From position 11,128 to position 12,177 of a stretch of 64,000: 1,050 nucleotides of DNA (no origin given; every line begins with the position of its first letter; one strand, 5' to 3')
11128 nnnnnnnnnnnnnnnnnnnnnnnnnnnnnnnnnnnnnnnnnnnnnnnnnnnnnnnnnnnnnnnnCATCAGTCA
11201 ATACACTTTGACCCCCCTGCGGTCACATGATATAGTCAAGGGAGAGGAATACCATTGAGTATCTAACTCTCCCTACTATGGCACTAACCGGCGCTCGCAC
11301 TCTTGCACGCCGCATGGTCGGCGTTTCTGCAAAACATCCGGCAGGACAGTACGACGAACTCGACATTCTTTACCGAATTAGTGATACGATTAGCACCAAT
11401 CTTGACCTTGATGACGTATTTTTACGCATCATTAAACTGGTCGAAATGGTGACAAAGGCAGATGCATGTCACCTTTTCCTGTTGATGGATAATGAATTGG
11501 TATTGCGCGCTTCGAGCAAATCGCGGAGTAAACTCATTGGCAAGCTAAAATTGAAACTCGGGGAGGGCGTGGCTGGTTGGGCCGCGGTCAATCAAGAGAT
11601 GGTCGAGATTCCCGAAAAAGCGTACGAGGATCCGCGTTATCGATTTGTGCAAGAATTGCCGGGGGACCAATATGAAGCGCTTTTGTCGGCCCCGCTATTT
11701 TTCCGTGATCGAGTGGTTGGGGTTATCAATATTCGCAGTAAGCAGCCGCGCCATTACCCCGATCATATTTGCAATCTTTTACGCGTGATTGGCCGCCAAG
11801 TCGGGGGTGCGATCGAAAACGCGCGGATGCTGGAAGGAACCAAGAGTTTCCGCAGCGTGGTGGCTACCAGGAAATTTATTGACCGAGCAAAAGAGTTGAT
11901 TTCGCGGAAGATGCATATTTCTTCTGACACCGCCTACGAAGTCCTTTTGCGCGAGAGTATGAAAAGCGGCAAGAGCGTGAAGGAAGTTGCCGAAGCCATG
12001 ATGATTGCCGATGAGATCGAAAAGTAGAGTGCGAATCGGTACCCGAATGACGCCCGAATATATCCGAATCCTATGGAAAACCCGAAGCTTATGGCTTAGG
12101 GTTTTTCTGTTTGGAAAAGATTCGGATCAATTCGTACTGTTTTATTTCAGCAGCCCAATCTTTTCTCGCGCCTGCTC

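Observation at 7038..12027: Paralogous GAF-ANTAR regulators with an identical 19-nt leader bracketing a large secreted repeat protein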

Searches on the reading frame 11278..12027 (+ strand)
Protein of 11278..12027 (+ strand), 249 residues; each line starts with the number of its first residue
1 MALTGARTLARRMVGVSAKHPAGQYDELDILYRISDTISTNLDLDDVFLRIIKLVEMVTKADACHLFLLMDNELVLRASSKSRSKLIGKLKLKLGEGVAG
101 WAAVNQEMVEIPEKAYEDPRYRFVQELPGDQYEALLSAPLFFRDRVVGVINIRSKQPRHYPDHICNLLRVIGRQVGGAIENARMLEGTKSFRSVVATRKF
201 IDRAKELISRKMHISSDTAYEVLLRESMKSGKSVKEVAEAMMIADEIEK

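Call 4: search_protein_families(library=pfam, proteins=[window:11278-12027:+], max_evalue=0.01)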
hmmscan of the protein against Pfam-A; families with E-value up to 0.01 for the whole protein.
window:11278-12027:+ (249 aa): 4 families
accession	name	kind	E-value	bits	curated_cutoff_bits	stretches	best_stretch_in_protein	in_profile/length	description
PF01590.32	GAF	-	1e-15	58.9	22.4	1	43-179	1-133/133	GAF domain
PF13185.12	GAF_2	-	4.6e-15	56.5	28.6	1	42-180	2-136/136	GAF domain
PF03861.19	ANTAR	-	1.7e-11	44.2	27.3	1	192-240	4-52/54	ANTAR domain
PF13492.12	GAF_3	-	2e-09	38.4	27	1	44-181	2-129/129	GAF domain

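Call 7: find_homologous_proteins(query=window:11278-12027:+)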
Query window:11278-12027:+ (249 aa): 135 proteins with E <= 0.001 among 943 candidates; the best 120 are listed.
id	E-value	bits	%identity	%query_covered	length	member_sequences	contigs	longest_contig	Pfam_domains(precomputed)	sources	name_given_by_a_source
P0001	5.2e-156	535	100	100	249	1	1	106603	PF13185.13,PF01590.33,PF03861.20,PF13492.13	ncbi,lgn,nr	ncbi:GAF and ANTAR domain-containing protein [Candidatus Uhrbacteria bacterium]|nr:GAF and ANTAR dom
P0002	5.2e-128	443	83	99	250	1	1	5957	PF13185.13,PF01590.33,PF03861.20,PF13492.13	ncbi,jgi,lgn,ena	-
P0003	1.6e-99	350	65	100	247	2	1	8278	PF13185.13,PF01590.33,PF03861.20,PF13492.13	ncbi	-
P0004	4.1e-99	349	66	96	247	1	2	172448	PF13185.13,PF01590.33,PF03861.20,PF13492.13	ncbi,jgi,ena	-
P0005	1.6e-98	347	66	96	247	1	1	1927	PF13185.13,PF01590.33,PF03861.20,PF13492.13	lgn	-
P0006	8.9e-80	286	56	94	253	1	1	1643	PF13185.13,PF01590.33,PF03861.20,PF13492.13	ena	-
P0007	1.3e-72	262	49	64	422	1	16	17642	PF13185.13,PF01590.33,PF03861.20,PF13492.13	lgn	-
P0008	2.4e-72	261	49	66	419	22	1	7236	PF13185.13,PF01590.33,PF03861.20,PF13492.13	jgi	jgi:signal transduction protein with GAF and PtsI domain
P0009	1.1e-70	256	50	64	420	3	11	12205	PF13185.13,PF01590.33,PF03861.20,PF13492.13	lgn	-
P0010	2.0e-70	255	48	63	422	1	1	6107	PF13185.13,PF01590.33,PF03861.20,PF13492.13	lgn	-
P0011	3.6e-70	254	51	63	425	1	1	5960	PF13185.13,PF01590.33,PF03861.20,PF13492.13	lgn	-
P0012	5.2e-70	254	51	65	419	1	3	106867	PF13185.13,PF01590.33,PF03861.20,PF13492.13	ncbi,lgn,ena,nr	ncbi:MAG TPA: GAF and ANTAR domain-containing protein [Nitrospiria bacterium]|nr:GAF and ANTAR domai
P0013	5.2e-70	254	51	65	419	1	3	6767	PF13185.13,PF01590.33,PF03861.20,PF13492.13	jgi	-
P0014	2.4e-69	252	51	64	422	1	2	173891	PF13185.13,PF01590.33,PF03861.20,PF13492.13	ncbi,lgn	-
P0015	1.5e-68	249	45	73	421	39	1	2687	PF13185.13,PF01590.33,PF03861.20,PF13492.13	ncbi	-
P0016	3.6e-67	244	48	64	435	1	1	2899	PF13185.13,PF01590.33,PF03861.20,PF13492.13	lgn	-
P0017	3.9e-67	244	49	63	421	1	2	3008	PF13185.13,PF01590.33,PF03861.20,PF13492.13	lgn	-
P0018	4.0e-67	244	49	63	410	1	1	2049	PF13185.13,PF01590.33,PF03861.20,PF13492.13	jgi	jgi:signal transduction protein with GAF and PtsI domain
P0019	4.2e-67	244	49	63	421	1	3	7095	PF13185.13,PF01590.33,PF03861.20,PF13492.13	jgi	jgi:signal transduction protein with GAF and PtsI domain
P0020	5.5e-67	244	49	63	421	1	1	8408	PF13185.13,PF01590.33,PF03861.20,PF13492.13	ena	-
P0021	8.3e-67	243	48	64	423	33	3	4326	PF13185.13,PF01590.33,PF03861.20,PF13492.13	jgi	jgi:signal transduction protein with GAF and PtsI domain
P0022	1.0e-66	243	49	63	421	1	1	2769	PF13185.13,PF01590.33,PF03861.20,PF13492.13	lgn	-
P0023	1.1e-66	243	48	64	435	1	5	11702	PF13185.13,PF01590.33,PF03861.20,PF13492.13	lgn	-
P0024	1.2e-66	243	48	64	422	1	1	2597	PF13185.13,PF01590.33,PF03861.20,PF13492.13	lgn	-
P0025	1.5e-66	242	48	65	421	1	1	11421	PF13185.13,PF01590.33,PF03861.20,PF13492.13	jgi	jgi:signal transduction protein with GAF and PtsI domain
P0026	1.9e-66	242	48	64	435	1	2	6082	PF13185.13,PF01590.33,PF03861.20,PF13492.13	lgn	-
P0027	1.9e-66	242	48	64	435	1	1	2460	PF13185.13,PF01590.33,PF03861.20,PF13492.13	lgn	-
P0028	3.1e-66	241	47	64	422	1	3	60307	PF13185.13,PF01590.33,PF03861.20,PF13492.13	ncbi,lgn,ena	-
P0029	4.0e-66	241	49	63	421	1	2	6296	PF13185.13,PF01590.33,PF03861.20,PF13492.13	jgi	jgi:signal transduction protein with GAF and PtsI domain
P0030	4.8e-66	241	49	63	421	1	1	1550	PF13185.13,PF01590.33,PF03861.20,PF13492.13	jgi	jgi:signal transduction protein with GAF and PtsI domain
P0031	5.5e-66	241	48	64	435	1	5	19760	PF13185.13,PF01590.33,PF03861.20,PF13492.13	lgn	-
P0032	9.7e-66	240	48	64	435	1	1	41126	PF13185.13,PF01590.33,PF03861.20,PF13492.13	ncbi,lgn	-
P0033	1.6e-65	239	49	63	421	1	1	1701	PF13185.13,PF01590.33,PF03861.20,PF13492.13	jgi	-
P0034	1.8e-65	239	48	64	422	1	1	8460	PF13185.13,PF01590.33,PF03861.20,PF13492.13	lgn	-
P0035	4.1e-65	238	46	70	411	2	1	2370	PF13185.13,PF01590.33,PF03861.20,PF13492.13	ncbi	-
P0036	5.2e-65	237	46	65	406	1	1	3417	PF13185.13,PF01590.33,PF03861.20,PF13492.13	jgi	-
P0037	2.1e-64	235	42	67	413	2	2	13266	PF13185.13,PF01590.33,PF03861.20,PF13492.13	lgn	-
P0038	3.2e-64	235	45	73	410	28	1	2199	PF13185.13,PF01590.33,PF03861.20,PF13492.13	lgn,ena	-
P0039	9.7e-64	233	45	65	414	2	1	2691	PF13185.13,PF01590.33,PF03861.20,PF13492.13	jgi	-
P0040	2.2e-63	232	39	64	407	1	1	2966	PF13185.13,PF01590.33,PF03861.20,PF13492.13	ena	-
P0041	2.7e-63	232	47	66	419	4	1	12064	PF13185.13,PF01590.33,PF03861.20,PF13492.13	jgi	jgi:signal transduction protein with GAF and PtsI domain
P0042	1.3e-62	230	47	65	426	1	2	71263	PF13185.13,PF01590.33,PF03861.20,PF13492.13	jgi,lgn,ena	-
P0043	1.7e-62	229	46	67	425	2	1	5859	PF13185.13,PF01590.33,PF03861.20,PF13492.13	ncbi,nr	ncbi:MAG: GAF domain-containing protein [Nitrospirae bacterium]|nr:GAF domain-containing protein [Ca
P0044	1.7e-62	229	48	63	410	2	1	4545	PF13185.13,PF01590.33,PF03861.20,PF13492.13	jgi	jgi:signal transduction protein with GAF and PtsI domain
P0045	2.1e-62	229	45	63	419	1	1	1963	PF13185.13,PF01590.33,PF03861.20,PF13492.13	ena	-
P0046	4.0e-62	228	36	92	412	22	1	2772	PF13185.13,PF01590.33,PF03861.20,PF13492.13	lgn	-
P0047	4.5e-62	228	46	63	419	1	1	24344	PF13185.13,PF01590.33,PF03861.20,PF13492.13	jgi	jgi:signal transduction protein with GAF and PtsI domain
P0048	8.8e-62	227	45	63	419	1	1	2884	PF13185.13,PF01590.33,PF03861.20,PF13492.13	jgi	jgi:signal transduction protein with GAF and PtsI domain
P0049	1.5e-61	226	42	76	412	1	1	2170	PF13185.13,PF01590.33,PF03861.20,PF13492.13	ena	-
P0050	1.5e-61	226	42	76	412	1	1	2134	PF13185.13,PF01590.33,PF03861.20,PF13492.13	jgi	-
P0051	2.3e-59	219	39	75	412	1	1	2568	PF13185.13,PF01590.33,PF03861.20,PF13492.13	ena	-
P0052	3.9e-59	218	45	67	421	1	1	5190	PF13185.13,PF01590.33,PF03861.20,PF13492.13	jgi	-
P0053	4.0e-59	218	45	67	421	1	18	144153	PF13185.13,PF01590.33,PF03861.20,PF13492.13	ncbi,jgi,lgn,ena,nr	ncbi:MAG: GAF domain-containing protein [Nitrospirae bacterium]|nr:MAG: GAF domain-containing protei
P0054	4.1e-59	218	45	67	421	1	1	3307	PF13185.13,PF01590.33,PF03861.20,PF13492.13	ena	-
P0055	4.8e-59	218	45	67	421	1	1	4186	PF13185.13,PF01590.33,PF03861.20,PF13492.13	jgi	-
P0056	6.8e-59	217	45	67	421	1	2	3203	PF13185.13,PF01590.33,PF03861.20,PF13492.13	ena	-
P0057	7.2e-59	217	45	67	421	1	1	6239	PF13185.13,PF01590.33,PF03861.20,PF13492.13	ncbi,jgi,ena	-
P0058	8.2e-59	217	42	76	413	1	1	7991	PF13185.13,PF01590.33,PF03861.20,PF13492.13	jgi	jgi:GAF domain-containing protein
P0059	1.4e-58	216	42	70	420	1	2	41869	PF13185.13,PF01590.33,PF03861.20,PF13492.13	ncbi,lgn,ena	-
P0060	1.4e-58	216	45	65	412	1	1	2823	PF13185.13,PF01590.33,PF03861.20,PF13492.13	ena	-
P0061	1.4e-58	216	45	65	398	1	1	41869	PF13185.13,PF01590.33,PF03861.20,PF13492.13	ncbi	ncbi:MAG: GAF domain-containing protein [Candidatus Coatesbacteria bacterium]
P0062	8.3e-58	214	46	90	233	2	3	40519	PF13185.13,PF01590.33,PF03861.20,PF13492.13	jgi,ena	-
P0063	1.1e-57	213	46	90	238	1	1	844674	PF13185.13,PF01590.33,PF03861.20,PF13492.13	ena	-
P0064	1.9e-57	213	42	89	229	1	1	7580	PF13185.13,PF01590.33,PF03861.20,PF13492.13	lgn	-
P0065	2.2e-56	209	45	90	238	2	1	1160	PF13185.13,PF01590.33,PF03861.20,PF13492.13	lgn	-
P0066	3.3e-56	209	44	93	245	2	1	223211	PF13185.13,PF01590.33,PF03861.20,PF13492.13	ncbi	-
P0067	2.1e-55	206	46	66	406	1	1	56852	PF13185.13,PF01590.33,PF03861.20,PF13492.13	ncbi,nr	ncbi:hypothetical protein BVX98_08030 [bacterium F11]|nr:hypothetical protein BVX98_08030 [bacterium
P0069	5.4e-55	205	42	90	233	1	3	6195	PF13185.13,PF01590.33,PF03861.20,PF13492.13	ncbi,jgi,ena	-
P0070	9.6e-55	204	43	66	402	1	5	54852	PF13185.13,PF01590.33,PF03861.20,PF13492.13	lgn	-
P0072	3.6e-54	202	42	90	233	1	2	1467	PF13185.13,PF01590.33,PF03861.20,PF13492.13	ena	-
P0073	8.7e-54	201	30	89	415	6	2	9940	PF13185.13,PF01590.33,PF03861.20,PF13492.13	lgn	-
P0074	1.3e-53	200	43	65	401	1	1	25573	PF13185.13,PF01590.33,PF03861.20,PF13492.13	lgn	-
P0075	2.2e-53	199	43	67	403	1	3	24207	PF13185.13,PF01590.33,PF03861.20,PF13492.13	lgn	-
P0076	2.6e-53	199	43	66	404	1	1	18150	PF13185.13,PF01590.33,PF03861.20,PF13492.13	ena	-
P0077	5.5e-53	198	41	88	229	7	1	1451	PF13185.13,PF01590.33,PF03861.20,PF13492.13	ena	-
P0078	5.9e-53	198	42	67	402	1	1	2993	PF13185.13,PF01590.33,PF03861.20,PF13492.13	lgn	-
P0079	1.2e-52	197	44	66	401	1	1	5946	PF13185.13,PF01590.33,PF03861.20,PF13492.13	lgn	-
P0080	7.2e-52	194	41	90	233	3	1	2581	PF13185.13,PF01590.33,PF03861.20,PF13492.13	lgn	-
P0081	1.0e-51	194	44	66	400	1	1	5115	PF13185.13,PF01590.33,PF03861.20,PF13492.13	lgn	-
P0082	1.1e-51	194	42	88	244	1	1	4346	PF13185.13,PF01590.33,PF03861.20,PF13492.13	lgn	-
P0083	1.8e-51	193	41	85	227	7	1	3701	PF13185.13,PF01590.33,PF03861.20,PF13492.13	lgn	-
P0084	2.0e-51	193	29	93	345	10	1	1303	PF13185.13,PF01590.33,PF03861.20,PF13492.13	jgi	jgi:signal transduction protein with GAF and PtsI domain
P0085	3.6e-51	192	43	88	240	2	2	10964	PF13185.13,PF01590.33,PF03861.20,PF13492.13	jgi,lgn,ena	-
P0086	8.9e-51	191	43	88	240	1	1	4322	PF13185.13,PF01590.33,PF03861.20,PF13492.13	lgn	-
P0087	1.0e-50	191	40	88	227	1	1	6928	PF13185.13,PF01590.33,PF03861.20,PF13492.13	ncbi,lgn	-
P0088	1.7e-50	190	37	61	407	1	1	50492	PF13185.13,PF01590.33,PF03861.20,PF13492.13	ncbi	ncbi:MAG: GAF domain-containing protein [Elusimicrobiota bacterium]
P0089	3.3e-50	189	40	95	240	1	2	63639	PF13185.13,PF01590.33,PF03861.20,PF13492.13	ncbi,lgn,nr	ncbi:MAG: GAF and ANTAR domain-containing protein [Candidatus Doudnabacteria bacterium]|nr:GAF and A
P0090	6.3e-50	188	40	92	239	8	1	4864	PF13185.13,PF01590.33,PF03861.20,PF13492.13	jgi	-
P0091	1.6e-49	187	37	63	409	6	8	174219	PF13185.13,PF01590.33,PF03861.20,PF13492.13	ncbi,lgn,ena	-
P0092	4.9e-48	182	37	63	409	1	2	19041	PF13185.13,PF01590.33,PF03861.20,PF13492.13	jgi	jgi:GAF domain-containing protein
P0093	6.5e-48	181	43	88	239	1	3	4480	PF13185.13,PF01590.33,PF03861.20,PF13492.13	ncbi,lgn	-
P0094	8.5e-48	181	41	89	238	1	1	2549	PF13185.13,PF01590.33,PF03861.20,PF13492.13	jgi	-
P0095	1.4e-47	180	40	88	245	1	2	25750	PF13185.13,PF01590.33,PF03861.20,PF13492.13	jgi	-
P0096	2.5e-47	180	41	89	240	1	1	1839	PF13185.13,PF01590.33,PF03861.20,PF13492.13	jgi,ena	-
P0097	2.8e-47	179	28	89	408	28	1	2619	PF13185.13,PF01590.33,PF03861.20,PF13492.13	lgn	-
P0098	3.5e-47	179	40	88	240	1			PF13185.13,PF01590.33,PF03861.20,PF13492.13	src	-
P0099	3.5e-47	179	40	88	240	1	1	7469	PF13185.13,PF01590.33,PF03861.20,PF13492.13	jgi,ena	-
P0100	5.6e-47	178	41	90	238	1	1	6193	PF13185.13,PF01590.33,PF03861.20,PF13492.13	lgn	-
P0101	7.6e-47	178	41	89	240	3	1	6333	PF13185.13,PF01590.33,PF03861.20,PF13492.13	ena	-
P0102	1.0e-46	178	40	90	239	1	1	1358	PF13185.13,PF01590.33,PF03861.20,PF13492.13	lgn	-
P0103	3.3e-46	176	39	92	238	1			PF13185.13,PF01590.33,PF03861.20,PF13492.13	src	-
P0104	1.8e-45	173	39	89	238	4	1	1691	PF13185.13,PF01590.33,PF03861.20,PF13492.13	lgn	-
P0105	1.8e-45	173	39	89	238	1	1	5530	PF13185.13,PF01590.33,PF03861.20,PF13492.13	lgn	-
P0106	2.9e-45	173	41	89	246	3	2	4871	PF13185.13,PF01590.33,PF03861.20,PF13492.13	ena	-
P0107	4.0e-45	172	38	89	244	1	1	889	PF13185.13,PF01590.33,PF03861.20,PF13492.13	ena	-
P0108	7.8e-45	171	40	90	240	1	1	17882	PF13185.13,PF01590.33,PF03861.20,PF13492.13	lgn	-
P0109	2.5e-44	170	39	90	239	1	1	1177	PF13185.13,PF01590.33,PF03861.20,PF13492.13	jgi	jgi:signal transduction protein with GAF and PtsI domain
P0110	3.0e-44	169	39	90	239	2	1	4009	PF13185.13,PF01590.33,PF03861.20,PF13492.13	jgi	jgi:signal transduction protein with GAF and PtsI domain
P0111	5.8e-43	165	38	88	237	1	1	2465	PF13185.13,PF01590.33,PF03861.20,PF13492.13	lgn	-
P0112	1.2e-42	164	38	89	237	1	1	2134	PF13185.13,PF01590.33,PF03861.20,PF13492.13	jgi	-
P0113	1.8e-42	164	30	69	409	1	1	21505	PF13185.13,PF01590.33,PF03861.20,PF13492.13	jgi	jgi:GAF domain-containing protein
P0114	8.5e-42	161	35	91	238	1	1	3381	PF13185.13,PF01590.33,PF03861.20,PF13492.13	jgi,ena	-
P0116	2.0e-40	157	41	88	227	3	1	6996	PF13185.13,PF01590.33,PF03861.20,PF13492.13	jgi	jgi:uroporphyrinogen-III synthase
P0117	6.8e-39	152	38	87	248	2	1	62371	PF13185.13,PF01590.33,PF03861.20,PF13492.13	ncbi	ncbi:MAG: GAF domain-containing protein [Bryobacteraceae bacterium]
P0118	3.2e-37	146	39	86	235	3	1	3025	PF13185.13,PF01590.33,PF03861.20,PF13492.13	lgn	-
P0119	7.9e-37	145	38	90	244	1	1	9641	PF13185.13,PF01590.33,PF03861.20,PF13492.13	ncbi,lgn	-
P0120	2.4e-36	144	38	83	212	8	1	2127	PF13185.13,PF01590.33,PF03861.20,PF13492.13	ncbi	ncbi:MAG TPA: ANTAR domain-containing protein, partial [Acidobacteriaceae bacterium]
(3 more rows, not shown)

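Call 10: find_encoding_contigs(protein=P0004, flank=8000, max_places=3)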
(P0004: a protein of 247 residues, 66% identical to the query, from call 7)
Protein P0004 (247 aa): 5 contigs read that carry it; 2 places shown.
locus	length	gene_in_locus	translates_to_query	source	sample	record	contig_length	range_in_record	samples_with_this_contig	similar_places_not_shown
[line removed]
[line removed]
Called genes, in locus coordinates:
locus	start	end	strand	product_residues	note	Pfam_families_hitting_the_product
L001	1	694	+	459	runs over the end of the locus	PF02878:PGM_PMM_I, PF02879:PGM_PMM_II, PF02880:PGM_PMM_III, PF00408:PGM_PMM_IV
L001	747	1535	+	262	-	PF01177:Asp_Glu_race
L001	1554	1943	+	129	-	-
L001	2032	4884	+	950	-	PF16158:N_BRCA1_IG (weak), PF18911:PKD_4 (weak)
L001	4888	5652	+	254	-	PF02673:BacA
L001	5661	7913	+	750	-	PF00801:PKD (faint), PF16158:N_BRCA1_IG (weak), PF18911:PKD_4 (faint), PF16158:N_BRCA1_IG (weak)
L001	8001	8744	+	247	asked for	PF13185:GAF_2, PF01590:GAF, PF13492:GAF_3, PF03861:ANTAR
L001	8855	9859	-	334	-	PF00579:tRNA-synt_1b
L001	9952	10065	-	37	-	-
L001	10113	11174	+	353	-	PF02912:Phe_tRNA-synt_N, PF01409:tRNA-synt_2d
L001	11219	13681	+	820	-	PF01588:tRNA_bind, PF03483:B3_4, PF03484:B5, PF17759:tRNA_synthFbeta, PF03147:FDX-ACB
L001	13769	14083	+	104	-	-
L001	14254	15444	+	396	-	PF00009:GTP_EFTU, PF03144:GTP_EFTU_D2, PF03143:GTP_EFTU_D3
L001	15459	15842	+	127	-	PF00338:Ribosomal_S10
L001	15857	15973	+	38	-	-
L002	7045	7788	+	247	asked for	PF13185:GAF_2, PF01590:GAF, PF13492:GAF_3, PF03861:ANTAR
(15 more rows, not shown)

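Call 11: find_encoding_contigs(protein=P0002, flank=8000, max_places=3)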
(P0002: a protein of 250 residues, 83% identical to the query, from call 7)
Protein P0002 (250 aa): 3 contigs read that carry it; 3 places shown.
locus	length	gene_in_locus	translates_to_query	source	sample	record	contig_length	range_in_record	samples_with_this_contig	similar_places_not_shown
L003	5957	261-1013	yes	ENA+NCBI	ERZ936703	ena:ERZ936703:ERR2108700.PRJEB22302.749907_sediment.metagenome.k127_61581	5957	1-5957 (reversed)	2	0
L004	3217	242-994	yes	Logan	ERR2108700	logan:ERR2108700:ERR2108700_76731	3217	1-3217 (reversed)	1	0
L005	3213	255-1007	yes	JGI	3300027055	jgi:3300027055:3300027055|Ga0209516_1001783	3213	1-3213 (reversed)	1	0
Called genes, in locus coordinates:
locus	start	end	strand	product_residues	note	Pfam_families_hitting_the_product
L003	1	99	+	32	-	?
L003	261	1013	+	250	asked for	PF01590:GAF, PF13185:GAF_2, PF13492:GAF_3, PF03861:ANTAR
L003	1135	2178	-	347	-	PF00579:tRNA-synt_1b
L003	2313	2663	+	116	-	PF01258:zf-dskA_traR (weak)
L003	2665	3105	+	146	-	PF01252:Peptidase_A8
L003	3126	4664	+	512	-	PF05362:Lon_C (faint), PF13541:ChlI, PF00158:Sigma54_activat (faint), PF01078:Mg_chelatase, PF00004:AAA (faint), PF07728:AAA_5, PF00493:MCM (weak), PF13335:Mg_chelatase_C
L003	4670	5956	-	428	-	?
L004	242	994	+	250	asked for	PF01590:GAF, PF13185:GAF_2, PF13492:GAF_3, PF03861:ANTAR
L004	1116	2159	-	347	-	PF00579:tRNA-synt_1b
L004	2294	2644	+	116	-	PF01258:zf-dskA_traR (weak)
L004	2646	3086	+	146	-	PF01252:Peptidase_A8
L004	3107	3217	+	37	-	?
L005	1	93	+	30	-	?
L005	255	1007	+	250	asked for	PF01590:GAF, PF13185:GAF_2, PF13492:GAF_3, PF03861:ANTAR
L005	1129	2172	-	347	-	PF00579:tRNA-synt_1b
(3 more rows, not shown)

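Call 12: find_encoding_contigs(protein=P0003, flank=8000, max_places=3)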
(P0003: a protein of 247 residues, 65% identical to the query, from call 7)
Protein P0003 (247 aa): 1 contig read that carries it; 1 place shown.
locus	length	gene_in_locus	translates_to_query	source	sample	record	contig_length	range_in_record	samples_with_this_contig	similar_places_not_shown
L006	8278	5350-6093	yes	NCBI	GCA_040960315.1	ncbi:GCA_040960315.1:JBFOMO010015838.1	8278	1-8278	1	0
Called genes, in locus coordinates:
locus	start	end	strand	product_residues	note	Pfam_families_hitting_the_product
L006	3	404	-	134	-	?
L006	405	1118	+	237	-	PF01209:Ubie_methyltran, PF13489:Methyltransf_23, PF07021:MetW (weak), PF13847:Methyltransf_31, PF08241:Methyltransf_11, PF08242:Methyltransf_12, PF13649:Methyltransf_25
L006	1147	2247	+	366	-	PF26514:DUF8173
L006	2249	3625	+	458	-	PF02878:PGM_PMM_I, PF02879:PGM_PMM_II, PF02880:PGM_PMM_III, PF00408:PGM_PMM_IV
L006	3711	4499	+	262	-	PF01177:Asp_Glu_race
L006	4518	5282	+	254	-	PF02673:BacA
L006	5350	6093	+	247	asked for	PF13185:GAF_2, PF01590:GAF, PF13492:GAF_3, PF03861:ANTAR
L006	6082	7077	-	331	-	PF00579:tRNA-synt_1b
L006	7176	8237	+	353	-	PF02912:Phe_tRNA-synt_N, PF01409:tRNA-synt_2d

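Call 17: find_related_loci(query=window:11278-12027:+, collection=genome_contigs, flank=6000)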
Query window:11278-12027:+ (249 aa) in genome_contigs; peptide patterns used: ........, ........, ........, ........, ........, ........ (x = any residue, [..] = any of these).
82 stretches matched a pattern; 9 encode a relative of the query (tblastn E <= 1e-3); 9 distinct loci.
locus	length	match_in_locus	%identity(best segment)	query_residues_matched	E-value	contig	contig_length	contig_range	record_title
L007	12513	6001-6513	29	27-195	2e-14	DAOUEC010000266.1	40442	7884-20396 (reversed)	MAG TPA_asm: Anaerolineae bacterium isolate N3_163 k131_580527, whole genome shotgun sequence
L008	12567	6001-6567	29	10-196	3e-13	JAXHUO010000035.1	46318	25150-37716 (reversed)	MAG: Chloroflexota bacterium isolate MAG53_tar_biofilm MAG53_35, whole genome shotgun sequence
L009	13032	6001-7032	32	17-188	1e-12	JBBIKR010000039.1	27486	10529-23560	MAG: Thermoflexales bacterium isolate QH2S170213_bin_190 NODE_1986_length_27486_cov_8.141883, whole genome shotgun seque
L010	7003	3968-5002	30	16-188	4e-11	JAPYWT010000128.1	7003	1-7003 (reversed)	MAG: Thermoflexus sp. isolate RSWP15 scaffold_2084_c1, whole genome shotgun sequence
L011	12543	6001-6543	27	5-186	2e-10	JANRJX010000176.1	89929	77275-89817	MAG: Chloroflexota bacterium isolate bins.419 k141_3070342, whole genome shotgun sequence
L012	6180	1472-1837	31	36-155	3e-10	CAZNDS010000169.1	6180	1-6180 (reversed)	MAG TPA_asm: uncultured Ignavibacteriaceae bacterium isolate SRP257756_co1_124 genome assembly, contig: NODE_11894_lengt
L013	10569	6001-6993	23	28-186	1e-8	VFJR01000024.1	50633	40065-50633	MAG: Anaerolineaceae bacterium isolate Bin_61_36 c_000001005852, whole genome shotgun sequence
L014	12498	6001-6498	24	22-186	2e-6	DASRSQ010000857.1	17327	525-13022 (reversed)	MAG TPA_asm: Gemmataceae bacterium isolate SMAG_U6095 k141_773093, whole genome shotgun sequence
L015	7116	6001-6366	24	127-236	2e-6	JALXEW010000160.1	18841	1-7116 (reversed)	MAG: Ardenticatenia bacterium isolate T2_metabat2_scaf2bin.447 T2_NODE_2661_length_18841_cov_1.727210, whole genome shot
